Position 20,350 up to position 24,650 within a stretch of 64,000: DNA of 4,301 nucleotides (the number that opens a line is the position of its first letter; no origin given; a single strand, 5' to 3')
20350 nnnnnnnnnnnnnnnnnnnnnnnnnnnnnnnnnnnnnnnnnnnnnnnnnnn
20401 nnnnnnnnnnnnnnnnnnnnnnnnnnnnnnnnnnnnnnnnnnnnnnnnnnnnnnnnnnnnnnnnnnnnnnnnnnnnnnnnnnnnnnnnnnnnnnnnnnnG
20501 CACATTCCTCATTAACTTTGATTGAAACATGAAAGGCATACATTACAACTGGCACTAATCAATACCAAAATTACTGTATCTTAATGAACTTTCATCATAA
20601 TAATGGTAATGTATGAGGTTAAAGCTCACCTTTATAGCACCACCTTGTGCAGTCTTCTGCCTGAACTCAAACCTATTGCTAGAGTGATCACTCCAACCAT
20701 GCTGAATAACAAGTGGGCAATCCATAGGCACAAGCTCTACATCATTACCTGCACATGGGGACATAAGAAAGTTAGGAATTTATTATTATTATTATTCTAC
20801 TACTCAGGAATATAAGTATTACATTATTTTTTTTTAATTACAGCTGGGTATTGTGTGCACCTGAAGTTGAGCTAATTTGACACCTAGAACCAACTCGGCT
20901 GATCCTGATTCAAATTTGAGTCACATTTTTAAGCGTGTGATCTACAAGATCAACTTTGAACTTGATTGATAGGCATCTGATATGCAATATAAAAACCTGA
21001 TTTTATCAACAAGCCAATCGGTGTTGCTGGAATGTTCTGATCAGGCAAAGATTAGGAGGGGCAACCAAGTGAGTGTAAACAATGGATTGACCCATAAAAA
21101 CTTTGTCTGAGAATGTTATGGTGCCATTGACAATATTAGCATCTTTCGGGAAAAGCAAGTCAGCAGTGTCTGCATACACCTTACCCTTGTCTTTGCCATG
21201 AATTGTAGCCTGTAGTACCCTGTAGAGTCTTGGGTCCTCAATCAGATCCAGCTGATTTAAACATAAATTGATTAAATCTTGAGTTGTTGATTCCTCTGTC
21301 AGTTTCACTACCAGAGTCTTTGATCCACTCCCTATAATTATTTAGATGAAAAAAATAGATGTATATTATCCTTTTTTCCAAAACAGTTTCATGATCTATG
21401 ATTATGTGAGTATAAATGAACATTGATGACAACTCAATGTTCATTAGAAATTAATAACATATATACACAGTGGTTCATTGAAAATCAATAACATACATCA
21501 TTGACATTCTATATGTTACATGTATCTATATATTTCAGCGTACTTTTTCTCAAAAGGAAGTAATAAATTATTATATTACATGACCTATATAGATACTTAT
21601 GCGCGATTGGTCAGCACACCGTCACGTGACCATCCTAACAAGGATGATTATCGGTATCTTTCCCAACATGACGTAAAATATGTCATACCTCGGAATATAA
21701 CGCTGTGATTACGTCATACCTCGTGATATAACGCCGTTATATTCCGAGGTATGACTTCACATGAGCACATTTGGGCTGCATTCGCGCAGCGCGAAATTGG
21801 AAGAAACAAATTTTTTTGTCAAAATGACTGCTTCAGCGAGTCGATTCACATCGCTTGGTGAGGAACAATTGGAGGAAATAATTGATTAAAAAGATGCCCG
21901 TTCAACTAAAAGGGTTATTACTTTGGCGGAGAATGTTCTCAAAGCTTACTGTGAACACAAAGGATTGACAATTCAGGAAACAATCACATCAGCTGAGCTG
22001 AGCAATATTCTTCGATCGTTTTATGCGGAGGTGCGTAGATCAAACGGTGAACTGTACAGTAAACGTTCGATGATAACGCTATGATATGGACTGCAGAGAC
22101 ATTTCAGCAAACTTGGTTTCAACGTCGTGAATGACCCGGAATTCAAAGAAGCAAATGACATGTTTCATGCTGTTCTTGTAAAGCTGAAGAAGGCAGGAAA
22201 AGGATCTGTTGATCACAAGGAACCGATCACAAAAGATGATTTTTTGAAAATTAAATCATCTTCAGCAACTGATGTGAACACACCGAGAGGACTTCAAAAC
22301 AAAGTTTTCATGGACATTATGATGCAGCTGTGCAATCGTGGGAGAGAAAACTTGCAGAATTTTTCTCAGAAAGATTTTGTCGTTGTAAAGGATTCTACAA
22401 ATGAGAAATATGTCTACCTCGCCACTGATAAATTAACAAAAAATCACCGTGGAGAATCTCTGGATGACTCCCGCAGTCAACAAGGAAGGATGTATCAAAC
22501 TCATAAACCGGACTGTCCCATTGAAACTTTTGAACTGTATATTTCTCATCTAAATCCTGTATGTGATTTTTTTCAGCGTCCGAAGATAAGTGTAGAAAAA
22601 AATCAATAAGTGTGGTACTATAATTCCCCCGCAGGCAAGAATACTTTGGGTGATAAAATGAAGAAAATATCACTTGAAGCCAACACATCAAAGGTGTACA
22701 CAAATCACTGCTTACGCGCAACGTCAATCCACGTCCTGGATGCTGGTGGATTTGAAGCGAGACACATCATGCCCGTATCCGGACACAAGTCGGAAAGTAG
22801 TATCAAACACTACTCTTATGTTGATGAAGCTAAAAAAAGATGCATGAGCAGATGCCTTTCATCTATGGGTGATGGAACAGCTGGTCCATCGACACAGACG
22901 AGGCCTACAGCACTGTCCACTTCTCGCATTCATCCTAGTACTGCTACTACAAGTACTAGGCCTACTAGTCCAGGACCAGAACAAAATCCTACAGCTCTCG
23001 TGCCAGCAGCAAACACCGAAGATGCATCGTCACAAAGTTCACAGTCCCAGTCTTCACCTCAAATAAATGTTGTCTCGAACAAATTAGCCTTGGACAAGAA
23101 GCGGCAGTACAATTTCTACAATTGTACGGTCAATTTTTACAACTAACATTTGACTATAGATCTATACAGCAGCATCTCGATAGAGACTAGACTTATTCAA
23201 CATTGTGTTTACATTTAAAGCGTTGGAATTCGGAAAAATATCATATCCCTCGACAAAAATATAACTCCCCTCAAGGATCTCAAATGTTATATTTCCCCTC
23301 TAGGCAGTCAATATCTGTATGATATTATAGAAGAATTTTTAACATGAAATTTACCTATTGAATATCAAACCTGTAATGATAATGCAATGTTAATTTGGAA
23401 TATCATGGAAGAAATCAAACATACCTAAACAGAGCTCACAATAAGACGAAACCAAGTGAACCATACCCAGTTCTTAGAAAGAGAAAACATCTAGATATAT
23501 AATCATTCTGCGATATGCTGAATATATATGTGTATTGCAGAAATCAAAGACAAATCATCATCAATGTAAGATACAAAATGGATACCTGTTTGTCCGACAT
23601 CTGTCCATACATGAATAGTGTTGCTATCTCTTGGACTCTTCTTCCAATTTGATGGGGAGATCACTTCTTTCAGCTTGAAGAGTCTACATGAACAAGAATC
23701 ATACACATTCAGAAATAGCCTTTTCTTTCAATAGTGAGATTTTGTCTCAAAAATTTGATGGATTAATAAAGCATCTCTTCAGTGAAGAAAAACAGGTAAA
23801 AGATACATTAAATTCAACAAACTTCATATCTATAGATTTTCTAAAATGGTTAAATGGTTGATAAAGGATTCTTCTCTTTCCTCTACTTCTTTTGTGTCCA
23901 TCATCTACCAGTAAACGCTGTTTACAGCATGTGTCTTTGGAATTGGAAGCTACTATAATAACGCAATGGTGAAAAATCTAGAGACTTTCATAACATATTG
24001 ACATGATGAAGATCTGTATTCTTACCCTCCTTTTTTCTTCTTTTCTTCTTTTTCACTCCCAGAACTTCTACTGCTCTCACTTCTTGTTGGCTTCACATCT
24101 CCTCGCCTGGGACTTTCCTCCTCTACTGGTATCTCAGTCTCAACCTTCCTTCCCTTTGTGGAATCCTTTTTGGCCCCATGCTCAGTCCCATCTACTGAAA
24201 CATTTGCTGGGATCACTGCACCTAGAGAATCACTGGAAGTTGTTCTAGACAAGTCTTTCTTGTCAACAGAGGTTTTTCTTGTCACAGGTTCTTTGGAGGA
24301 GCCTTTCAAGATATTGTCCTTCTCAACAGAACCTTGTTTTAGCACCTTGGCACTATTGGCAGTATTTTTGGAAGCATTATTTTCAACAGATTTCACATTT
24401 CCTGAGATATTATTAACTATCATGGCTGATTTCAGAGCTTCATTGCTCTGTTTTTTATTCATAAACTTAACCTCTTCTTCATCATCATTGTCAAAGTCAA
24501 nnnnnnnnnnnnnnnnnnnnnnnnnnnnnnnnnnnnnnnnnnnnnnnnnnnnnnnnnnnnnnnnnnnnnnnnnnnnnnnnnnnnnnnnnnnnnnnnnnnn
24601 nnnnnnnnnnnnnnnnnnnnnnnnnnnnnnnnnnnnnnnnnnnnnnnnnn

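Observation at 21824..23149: Crypton-like tyrosine-recombinase copy inactivated only by three nonsense codons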

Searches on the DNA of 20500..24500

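Call 47: search_rna_families(source=window, start=20500, end=24500, threshold=gathering)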
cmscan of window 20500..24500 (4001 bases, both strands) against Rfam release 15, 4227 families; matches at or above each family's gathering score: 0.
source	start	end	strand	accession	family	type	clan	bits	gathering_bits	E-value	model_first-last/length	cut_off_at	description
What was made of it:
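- Tried and rejected: Nothing found (call 47).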
